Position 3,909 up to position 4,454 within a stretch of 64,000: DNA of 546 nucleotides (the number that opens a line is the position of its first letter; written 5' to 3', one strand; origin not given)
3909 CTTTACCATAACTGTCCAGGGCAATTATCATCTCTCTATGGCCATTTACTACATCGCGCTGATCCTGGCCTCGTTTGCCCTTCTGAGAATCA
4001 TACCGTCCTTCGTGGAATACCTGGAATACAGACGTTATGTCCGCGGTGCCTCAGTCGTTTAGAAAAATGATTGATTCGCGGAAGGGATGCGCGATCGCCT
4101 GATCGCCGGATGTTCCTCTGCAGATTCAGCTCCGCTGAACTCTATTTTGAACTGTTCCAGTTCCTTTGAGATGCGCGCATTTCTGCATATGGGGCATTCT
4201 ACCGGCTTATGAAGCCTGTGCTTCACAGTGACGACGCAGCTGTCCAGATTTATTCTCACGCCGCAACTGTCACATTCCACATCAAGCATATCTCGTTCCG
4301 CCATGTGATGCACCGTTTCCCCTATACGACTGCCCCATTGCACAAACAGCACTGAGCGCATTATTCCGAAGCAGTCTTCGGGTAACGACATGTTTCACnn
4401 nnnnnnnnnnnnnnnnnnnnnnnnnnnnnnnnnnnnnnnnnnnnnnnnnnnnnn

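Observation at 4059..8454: Giant cytoplasmic multi-GAF/PAS sensor ending in a DUF835-like domain, followed by a Zn-ribbon gene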

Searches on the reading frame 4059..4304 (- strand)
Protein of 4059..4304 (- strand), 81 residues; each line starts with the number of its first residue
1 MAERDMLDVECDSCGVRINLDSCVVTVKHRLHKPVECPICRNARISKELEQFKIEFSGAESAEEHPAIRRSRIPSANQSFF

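Call 21: find_homologous_proteins(query=window:4062-4304:-, max_evalue=0.01)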
Query seq(81 aa) (81 aa): 4 proteins with E <= 0.01 among 4 candidates.
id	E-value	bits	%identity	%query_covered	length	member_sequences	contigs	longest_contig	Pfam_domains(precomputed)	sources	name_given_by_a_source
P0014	4.2e-47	175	100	100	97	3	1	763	-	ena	-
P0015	2.3e-30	122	70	100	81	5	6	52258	-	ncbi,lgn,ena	-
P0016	4.6e-28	114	68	100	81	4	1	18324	-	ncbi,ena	-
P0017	2.2e-25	106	64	94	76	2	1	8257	-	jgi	-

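Call 31: find_related_loci(query=A3, collection=metagenome_contigs, flank=6000)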
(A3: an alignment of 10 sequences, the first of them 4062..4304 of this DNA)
Query A3 (81 aa) in metagenome_contigs; peptide patterns used: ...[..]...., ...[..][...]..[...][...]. (x = any residue, [..] = any of these).
127 stretches matched a pattern; 2 encode a relative of the query (tblastn E <= 1e-3); 2 distinct loci.
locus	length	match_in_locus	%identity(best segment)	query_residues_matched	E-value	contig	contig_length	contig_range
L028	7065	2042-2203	51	5-59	8e-13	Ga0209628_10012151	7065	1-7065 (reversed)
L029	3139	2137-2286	46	14-63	6e-11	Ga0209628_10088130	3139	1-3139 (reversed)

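Call 52: search_protein_representatives(alignment_id=A6)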
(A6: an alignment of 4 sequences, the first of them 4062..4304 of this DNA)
Query: 4 sequences, 81 profile positions. Proteins with E-value up to 0.001 (for the whole library): 86; up to 1e-10: 6; up to 1e-30: 1. The best 86 are listed.
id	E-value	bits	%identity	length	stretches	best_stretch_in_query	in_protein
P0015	1.8e-46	172.1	-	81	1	1-81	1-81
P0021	8.3e-18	80.3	-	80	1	1-72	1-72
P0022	1.8e-15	72.7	-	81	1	1-57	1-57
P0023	2.4e-14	69.2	-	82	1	1-81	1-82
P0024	1.5e-13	66.6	-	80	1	6-81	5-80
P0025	5.6e-11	58.4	-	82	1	1-53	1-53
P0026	2.3e-10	56.4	-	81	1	6-77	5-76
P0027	3.6e-10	55.8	-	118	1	13-64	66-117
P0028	5.3e-09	52.0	-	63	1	19-65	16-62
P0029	7.6e-09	51.5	-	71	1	11-64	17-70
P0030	2.5e-08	49.9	-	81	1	13-63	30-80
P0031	3.5e-08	49.4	-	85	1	13-73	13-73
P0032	4.5e-08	49.1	-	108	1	13-67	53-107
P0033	7.7e-08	48.3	-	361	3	28-53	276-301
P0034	1.5e-07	47.4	-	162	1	13-61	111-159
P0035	1.9e-07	47.1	-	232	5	3-43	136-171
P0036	1.9e-07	47.1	-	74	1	4-63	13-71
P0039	2.6e-07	46.6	-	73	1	7-60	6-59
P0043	8.9e-07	44.9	-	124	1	13-64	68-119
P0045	1.2e-06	44.5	-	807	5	26-44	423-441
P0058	7.7e-06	41.9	-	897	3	26-61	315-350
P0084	1.5e-04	37.8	-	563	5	6-45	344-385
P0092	2.5e-04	37.1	-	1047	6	10-44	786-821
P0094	2.6e-04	37.0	-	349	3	10-42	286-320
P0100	5.6e-04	35.9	-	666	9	10-80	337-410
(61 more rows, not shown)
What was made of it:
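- The wider family (about 75 small proteins among 86 representatives, call 52) pairs with CobW in the four other contexts seen.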

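Call 55: search_protein_families(library=pfam, proteins=[P0021, P0024, P0026, P0027, P0030, P0031, P0032, P0036, P0039, P0043], max_evalue=1)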
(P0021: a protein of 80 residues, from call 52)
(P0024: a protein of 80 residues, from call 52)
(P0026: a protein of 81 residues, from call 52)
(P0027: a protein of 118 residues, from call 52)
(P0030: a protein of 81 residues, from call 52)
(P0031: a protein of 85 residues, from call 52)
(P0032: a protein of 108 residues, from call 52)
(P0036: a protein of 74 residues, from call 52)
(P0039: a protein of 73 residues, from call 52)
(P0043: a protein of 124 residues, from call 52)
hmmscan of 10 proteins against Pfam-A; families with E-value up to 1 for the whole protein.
P0021 (80 aa): 8 families
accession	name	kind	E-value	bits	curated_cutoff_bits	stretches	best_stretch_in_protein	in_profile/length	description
PF01155.25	HypA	-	0.029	14.8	28.9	1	3-45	65-97/112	Hydrogenase/urease nickel incorporation, metallochaperone, hypA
PF24921.1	RING_XB3-XBAT31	-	0.033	14.7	50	1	11-43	22-54/57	E3 ubiquitin-protein ligase XB3/XBAT31 RING finger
PF00437.27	T2SSE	-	0.033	13.3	24.9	1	5-65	276-330/370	Type II/IV secretion system protein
PF02591.20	Zn_ribbon_9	-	0.057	14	29.1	0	26-40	16-29/33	C4-type zinc ribbon domain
PF13717.11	Zn_ribbon_4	-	0.094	13.1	30.3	0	4-15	21-32/36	zinc-ribbon domain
PF13719.11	Zn_ribbon_5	-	0.12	12.6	29.3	0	9-26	3-20/37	zinc-ribbon domain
PF09723.15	Zn_ribbon_8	-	0.13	12.7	34.4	1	10-48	7-40/41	Zinc ribbon domain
PF23458.2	DUF7130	-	0.13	12.6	35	1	6-44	51-80/89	Domain of unknown function (DUF7130)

P0024 (80 aa): 10 families
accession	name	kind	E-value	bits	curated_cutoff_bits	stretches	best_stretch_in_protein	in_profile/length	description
PF23548.1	Zn_ribbon_FGT1_2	-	0.014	15.4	27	1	1-21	14-34/35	FORGETTER1 second zinc ribbon domain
PF13717.11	Zn_ribbon_4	-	0.021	15.2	30.3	1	7-41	2-33/36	zinc-ribbon domain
PF14353.12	CpXC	-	0.028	14.9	25.4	1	4-72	34-95/121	CpXC protein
PF13794.12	MiaE_2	-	0.033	14.4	25.2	1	30-63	135-168/185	tRNA-(MS[2]IO[6]A)-hydroxylase (MiaE)-like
PF13719.11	Zn_ribbon_5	-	0.068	13.4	29.3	1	7-40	2-32/37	zinc-ribbon domain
PF24460.1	DUF7575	-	0.095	12.5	28.5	1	8-20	4-16/28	Domain of unknown function (DUF7575)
PF24273.1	TRASH_HVO_1752_C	-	0.096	13.3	27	1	8-42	2-35/47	HVO_1752, C-terminal TRASH domain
PF06676.16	DUF1178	-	0.14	13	31.6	1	30-69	29-66/147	Protein of unknown function (DUF1178)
PF08394.17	Arc_trans_TRASH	-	0.14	12.7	27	1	8-28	1-21/43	Archaeal TRASH domain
PF21344.3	Zn_ribbon_LysW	-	0.69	10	27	0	9-21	2-14/46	Alpha-aminoadipate carrier protein LysW-like, globular domain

P0026 (81 aa): 13 families
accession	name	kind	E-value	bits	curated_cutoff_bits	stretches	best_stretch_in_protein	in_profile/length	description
PF13717.11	Zn_ribbon_4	-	0.00079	19.8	30.3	1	8-41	3-33/36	zinc-ribbon domain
PF09963.14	DUF2197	-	0.00098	19.8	22.2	1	7-58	2-53/56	Uncharacterized protein conserved in bacteria (DUF2197)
PF13719.11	Zn_ribbon_5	-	0.0074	16.5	29.3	1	8-42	3-34/37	zinc-ribbon domain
PF01155.25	HypA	-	0.026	15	28.9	1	6-43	69-96/112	Hydrogenase/urease nickel incorporation, metallochaperone, hypA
PF01667.23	Ribosomal_S27e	-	0.046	13.9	24.5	0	3-16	3-16/55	Ribosomal protein S27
PF20120.5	DUF6510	-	0.052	13.9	26.4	1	7-42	26-60/86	Family of unknown function (DUF6510)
PF18330.7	Lig_C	-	0.06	13.7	25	1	20-78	32-90/125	Ligase Pab1020 C-terminal region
PF23548.1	Zn_ribbon_FGT1_2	-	0.067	13.2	27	0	1-21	14-34/35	FORGETTER1 second zinc ribbon domain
PF12677.13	DUF3797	-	0.07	13.5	25.1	1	31-47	11-27/48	Domain of unknown function (DUF3797)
PF07098.16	DUF1360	-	0.1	13.1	21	1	16-52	37-75/102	Protein of unknown function (DUF1360)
PF22912.2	zf-DPOE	-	0.11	13.1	21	0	35-73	6-42/58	Zinc finger domain of DNA polymerase-epsilon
PF11331.13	Zn_ribbon_12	-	0.12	12.6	27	1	8-41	7-39/45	EDR4 zinc-ribbon domain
PF21344.3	Zn_ribbon_LysW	-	0.2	11.7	27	0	8-39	1-27/46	Alpha-aminoadipate carrier protein LysW-like, globular domain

P0027 (118 aa): 1 family
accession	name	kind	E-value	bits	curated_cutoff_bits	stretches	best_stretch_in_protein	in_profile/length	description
PF20120.5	DUF6510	-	0.11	12.8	26.4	1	52-109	17-75/86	Family of unknown function (DUF6510)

P0030 (81 aa): 1 family
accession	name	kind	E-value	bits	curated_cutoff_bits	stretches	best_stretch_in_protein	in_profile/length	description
PF24900.1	TRASH_ZMYM4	-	0.27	11.7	27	1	54-66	1-13/42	Zinc finger MYM-type protein 4-like, TRASH domain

P0031 (85 aa): 0 families

P0032 (108 aa): 2 families
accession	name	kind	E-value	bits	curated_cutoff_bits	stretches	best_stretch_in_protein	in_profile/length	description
PF17244.8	CDC24_OB3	-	0.097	12.9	25.4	1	46-97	137-173/216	Cell division control protein 24, OB domain 3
PF03918.19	CcmH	-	0.17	11.6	25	1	63-86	24-47/143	Cytochrome C biogenesis protein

P0036 (74 aa): 0 families

P0039 (73 aa): 13 families
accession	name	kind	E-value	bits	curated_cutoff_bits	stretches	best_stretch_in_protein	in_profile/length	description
PF22191.2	IBR_1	-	0.0096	16.2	27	1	7-25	3-21/47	IBR domain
PF23548.1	Zn_ribbon_FGT1_2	-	0.018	15.1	27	0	33-40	20-27/35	FORGETTER1 second zinc ribbon domain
PF01155.25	HypA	-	0.022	15.2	28.9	1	6-47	69-100/112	Hydrogenase/urease nickel incorporation, metallochaperone, hypA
PF25207.1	DUF7837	-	0.047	14.1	27.8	1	9-41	7-42/47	Domain of unknown function (DUF7837)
PF13719.11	Zn_ribbon_5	-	0.073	13.3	29.3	1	7-40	2-32/37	zinc-ribbon domain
PF12677.13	DUF3797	-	0.076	13.4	25.1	1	23-51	6-31/48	Domain of unknown function (DUF3797)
PF20120.5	DUF6510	-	0.079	13.3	26.4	1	6-48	25-66/86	Family of unknown function (DUF6510)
PF03918.19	CcmH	-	0.095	12.4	25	1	27-54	29-56/143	Cytochrome C biogenesis protein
PF24921.1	RING_XB3-XBAT31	-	0.12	12.9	50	1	10-42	22-54/57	E3 ubiquitin-protein ligase XB3/XBAT31 RING finger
PF24441.1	DUF7560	-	0.12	12.5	27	0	7-22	5-20/44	Family of unknown function (DUF7560)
PF13717.11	Zn_ribbon_4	-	0.14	12.6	30.3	1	8-41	3-33/36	zinc-ribbon domain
PF24460.1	DUF7575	-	0.22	11.3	28.5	0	7-20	3-16/28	Domain of unknown function (DUF7575)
PF21344.3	Zn_ribbon_LysW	-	0.78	9.9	27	0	9-23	2-16/46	Alpha-aminoadipate carrier protein LysW-like, globular domain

P0043 (124 aa): 0 families

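Call 74: find_encoding_contigs(protein=P0024, flank=6000, max_places=2)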
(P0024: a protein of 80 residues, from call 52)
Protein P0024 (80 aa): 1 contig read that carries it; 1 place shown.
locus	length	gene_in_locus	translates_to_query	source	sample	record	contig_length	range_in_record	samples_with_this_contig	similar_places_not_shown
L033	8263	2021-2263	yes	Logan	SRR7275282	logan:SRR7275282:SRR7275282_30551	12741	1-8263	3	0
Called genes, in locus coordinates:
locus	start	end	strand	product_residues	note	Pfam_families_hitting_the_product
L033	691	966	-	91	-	-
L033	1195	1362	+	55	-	-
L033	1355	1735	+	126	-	-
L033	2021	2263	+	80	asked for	-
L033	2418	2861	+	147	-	PF13404:HTH_AsnC-type, PF13412:HTH_24, PF01037:AsnC_trans_reg (faint)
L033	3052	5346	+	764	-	PF09594:GT87 (weak)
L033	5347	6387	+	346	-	PF00535:Glycos_transf_2, PF13641:Glyco_tranf_2_3 (weak), PF04138:GtrA_DPMS_TM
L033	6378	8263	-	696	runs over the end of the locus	PF09852:DUF2079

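Call 75: find_encoding_contigs(protein=P0039, flank=6000, max_places=2)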
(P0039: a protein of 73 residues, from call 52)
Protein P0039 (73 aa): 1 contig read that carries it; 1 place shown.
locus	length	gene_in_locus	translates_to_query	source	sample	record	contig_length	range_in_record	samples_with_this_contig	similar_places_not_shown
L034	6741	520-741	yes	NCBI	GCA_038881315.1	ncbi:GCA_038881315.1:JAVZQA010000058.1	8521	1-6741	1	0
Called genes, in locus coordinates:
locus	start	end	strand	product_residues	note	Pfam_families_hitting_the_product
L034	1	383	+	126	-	PF05763:DUF835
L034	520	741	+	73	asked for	-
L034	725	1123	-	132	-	-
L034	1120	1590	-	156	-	-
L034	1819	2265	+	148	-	PF13404:HTH_AsnC-type, PF13412:HTH_24, PF01037:AsnC_trans_reg (weak)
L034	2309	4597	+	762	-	PF09594:GT87 (weak)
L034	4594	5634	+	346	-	PF00535:Glycos_transf_2, PF13641:Glyco_tranf_2_3 (weak), PF04138:GtrA_DPMS_TM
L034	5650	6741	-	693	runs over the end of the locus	PF09852:DUF2079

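Call 77: find_encoding_contigs(protein=P0025, flank=6000, max_places=2)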
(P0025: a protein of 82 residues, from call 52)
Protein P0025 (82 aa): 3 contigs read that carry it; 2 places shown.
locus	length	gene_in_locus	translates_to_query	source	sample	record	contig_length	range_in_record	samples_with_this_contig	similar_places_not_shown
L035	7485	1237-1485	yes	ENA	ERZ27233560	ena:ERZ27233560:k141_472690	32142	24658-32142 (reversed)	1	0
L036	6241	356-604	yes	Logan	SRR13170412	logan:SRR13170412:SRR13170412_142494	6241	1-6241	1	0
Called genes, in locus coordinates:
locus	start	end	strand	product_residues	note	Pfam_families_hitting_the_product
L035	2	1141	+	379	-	?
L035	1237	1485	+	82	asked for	-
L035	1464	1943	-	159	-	-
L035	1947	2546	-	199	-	-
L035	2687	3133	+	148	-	PF13404:HTH_AsnC-type, PF13412:HTH_24, PF01037:AsnC_trans_reg (faint)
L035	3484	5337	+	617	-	-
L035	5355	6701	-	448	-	PF02934:GatB_N, PF02637:GatB_Yqey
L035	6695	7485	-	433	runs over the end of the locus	PF01425:Amidase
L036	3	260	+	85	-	?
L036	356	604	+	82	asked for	-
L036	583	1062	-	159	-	-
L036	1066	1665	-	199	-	-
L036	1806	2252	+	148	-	PF13404:HTH_AsnC-type, PF13412:HTH_24, PF01037:AsnC_trans_reg (faint)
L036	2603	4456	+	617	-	-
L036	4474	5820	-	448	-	PF02934:GatB_N, PF02637:GatB_Yqey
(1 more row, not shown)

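Call 78: find_encoding_contigs(protein=P0026, flank=6000, max_places=2)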
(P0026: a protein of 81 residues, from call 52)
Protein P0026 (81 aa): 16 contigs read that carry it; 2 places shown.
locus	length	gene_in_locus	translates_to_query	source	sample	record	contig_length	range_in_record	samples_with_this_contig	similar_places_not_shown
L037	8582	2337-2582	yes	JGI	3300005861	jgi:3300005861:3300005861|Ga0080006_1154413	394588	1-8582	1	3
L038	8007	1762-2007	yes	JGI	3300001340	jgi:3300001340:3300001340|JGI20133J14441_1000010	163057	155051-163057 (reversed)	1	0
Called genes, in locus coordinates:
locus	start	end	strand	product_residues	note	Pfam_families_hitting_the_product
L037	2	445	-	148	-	?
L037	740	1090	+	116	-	-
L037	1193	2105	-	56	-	-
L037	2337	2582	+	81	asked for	-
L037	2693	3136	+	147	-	PF13404:HTH_AsnC-type, PF13412:HTH_24, PF01037:AsnC_trans_reg (weak)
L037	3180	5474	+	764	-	PF09594:GT87 (weak)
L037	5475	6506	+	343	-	PF00535:Glycos_transf_2, PF13641:Glyco_tranf_2_3 (weak), PF04138:GtrA_DPMS_TM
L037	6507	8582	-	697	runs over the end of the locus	PF09852:DUF2079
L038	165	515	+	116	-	-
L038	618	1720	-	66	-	-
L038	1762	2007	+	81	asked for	-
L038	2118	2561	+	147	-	PF13404:HTH_AsnC-type, PF13412:HTH_24, PF01037:AsnC_trans_reg (weak)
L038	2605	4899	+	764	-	-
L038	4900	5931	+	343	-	PF00535:Glycos_transf_2, PF13641:Glyco_tranf_2_3 (weak), PF04138:GtrA_DPMS_TM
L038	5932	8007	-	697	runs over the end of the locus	PF09852:DUF2079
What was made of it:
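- The zinc-ribbon is directly followed by AsnC in L033, L037 and L038 without an adjacent sensor (calls 74, 78).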

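Call 79: find_encoding_contigs(protein=P0031, flank=6000, max_places=2)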
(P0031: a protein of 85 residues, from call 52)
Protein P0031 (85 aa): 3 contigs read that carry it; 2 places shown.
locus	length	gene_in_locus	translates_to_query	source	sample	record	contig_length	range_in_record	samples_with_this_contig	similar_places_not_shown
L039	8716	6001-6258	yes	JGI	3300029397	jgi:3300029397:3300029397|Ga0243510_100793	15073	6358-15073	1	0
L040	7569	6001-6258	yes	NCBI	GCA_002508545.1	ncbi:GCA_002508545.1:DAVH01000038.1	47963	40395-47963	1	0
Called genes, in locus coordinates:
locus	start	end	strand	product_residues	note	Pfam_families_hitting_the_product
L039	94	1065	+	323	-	PF03215:Rad17, PF05496:RuvB_N (weak), PF13177:DNA_pol3_delta2, PF25199:nSTAND_NTPase5 (faint), PF00004:AAA, PF25361:AAA_lid_RFC1, PF16193:AAA_assoc_2 (weak), PF08542:Rep_fac_C, +1 more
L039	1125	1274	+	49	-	PF01020:Ribosomal_L40e (weak)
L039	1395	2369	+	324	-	PF00072:Response_reg, PF05763:DUF835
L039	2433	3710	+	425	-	PF03952:Enolase_N, PF00113:Enolase_C, PF13378:MR_MLE_C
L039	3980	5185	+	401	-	PF02749:QRPTase_N, PF01729:QRPTase_C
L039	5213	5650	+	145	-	PF02566:OsmC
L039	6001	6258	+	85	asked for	-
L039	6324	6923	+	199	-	PF00009:GTP_EFTU (faint), PF02492:cobW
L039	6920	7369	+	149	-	-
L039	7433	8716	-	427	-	?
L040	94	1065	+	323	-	PF03215:Rad17, PF05496:RuvB_N (weak), PF13177:DNA_pol3_delta2, PF25199:nSTAND_NTPase5 (faint), PF00004:AAA, PF25361:AAA_lid_RFC1, PF16193:AAA_assoc_2 (weak), PF08542:Rep_fac_C, +1 more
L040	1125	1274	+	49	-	PF01020:Ribosomal_L40e (weak)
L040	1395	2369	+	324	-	PF00072:Response_reg, PF05763:DUF835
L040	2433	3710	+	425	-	PF03952:Enolase_N, PF00113:Enolase_C, PF13378:MR_MLE_C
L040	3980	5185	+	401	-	PF02749:QRPTase_N, PF01729:QRPTase_C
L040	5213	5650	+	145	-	PF02566:OsmC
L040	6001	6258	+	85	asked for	-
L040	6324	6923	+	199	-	PF00009:GTP_EFTU (faint), PF02492:cobW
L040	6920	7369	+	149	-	-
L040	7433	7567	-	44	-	?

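Call 80: find_encoding_contigs(protein=P0030, flank=10000, max_places=3)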
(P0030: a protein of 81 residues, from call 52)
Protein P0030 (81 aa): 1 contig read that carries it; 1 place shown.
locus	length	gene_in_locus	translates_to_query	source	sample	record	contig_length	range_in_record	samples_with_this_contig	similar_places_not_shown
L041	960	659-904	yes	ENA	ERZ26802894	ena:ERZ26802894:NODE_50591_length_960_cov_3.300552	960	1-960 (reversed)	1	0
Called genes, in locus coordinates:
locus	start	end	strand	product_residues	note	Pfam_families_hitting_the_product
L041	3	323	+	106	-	?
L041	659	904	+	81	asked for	-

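Call 81: find_encoding_contigs(protein=P0027, flank=10000, max_places=3)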
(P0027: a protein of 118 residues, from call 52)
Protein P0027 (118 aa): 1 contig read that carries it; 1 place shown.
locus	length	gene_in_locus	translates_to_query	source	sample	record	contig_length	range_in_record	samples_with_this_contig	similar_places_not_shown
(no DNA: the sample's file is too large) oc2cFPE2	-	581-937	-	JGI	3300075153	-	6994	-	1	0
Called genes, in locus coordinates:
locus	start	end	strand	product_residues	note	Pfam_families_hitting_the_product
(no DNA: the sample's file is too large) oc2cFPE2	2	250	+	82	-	?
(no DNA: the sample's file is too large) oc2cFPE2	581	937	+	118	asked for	-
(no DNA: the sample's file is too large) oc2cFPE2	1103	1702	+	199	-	PF02492:cobW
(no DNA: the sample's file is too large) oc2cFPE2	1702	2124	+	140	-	-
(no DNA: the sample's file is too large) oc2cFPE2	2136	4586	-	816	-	PF01751:Toprim, PF01131:Topoisom_bac, PF01396:Zn_ribbon_Top1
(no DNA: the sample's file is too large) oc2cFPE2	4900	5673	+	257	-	PF00733:Asn_synthase, PF24167:DUF7411 (weak), PF00733:Asn_synthase (weak)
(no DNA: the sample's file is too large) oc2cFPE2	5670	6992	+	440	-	PF08245:Mur_ligase_M, PF27239:FOL3_C (weak), PF02875:Mur_ligase_C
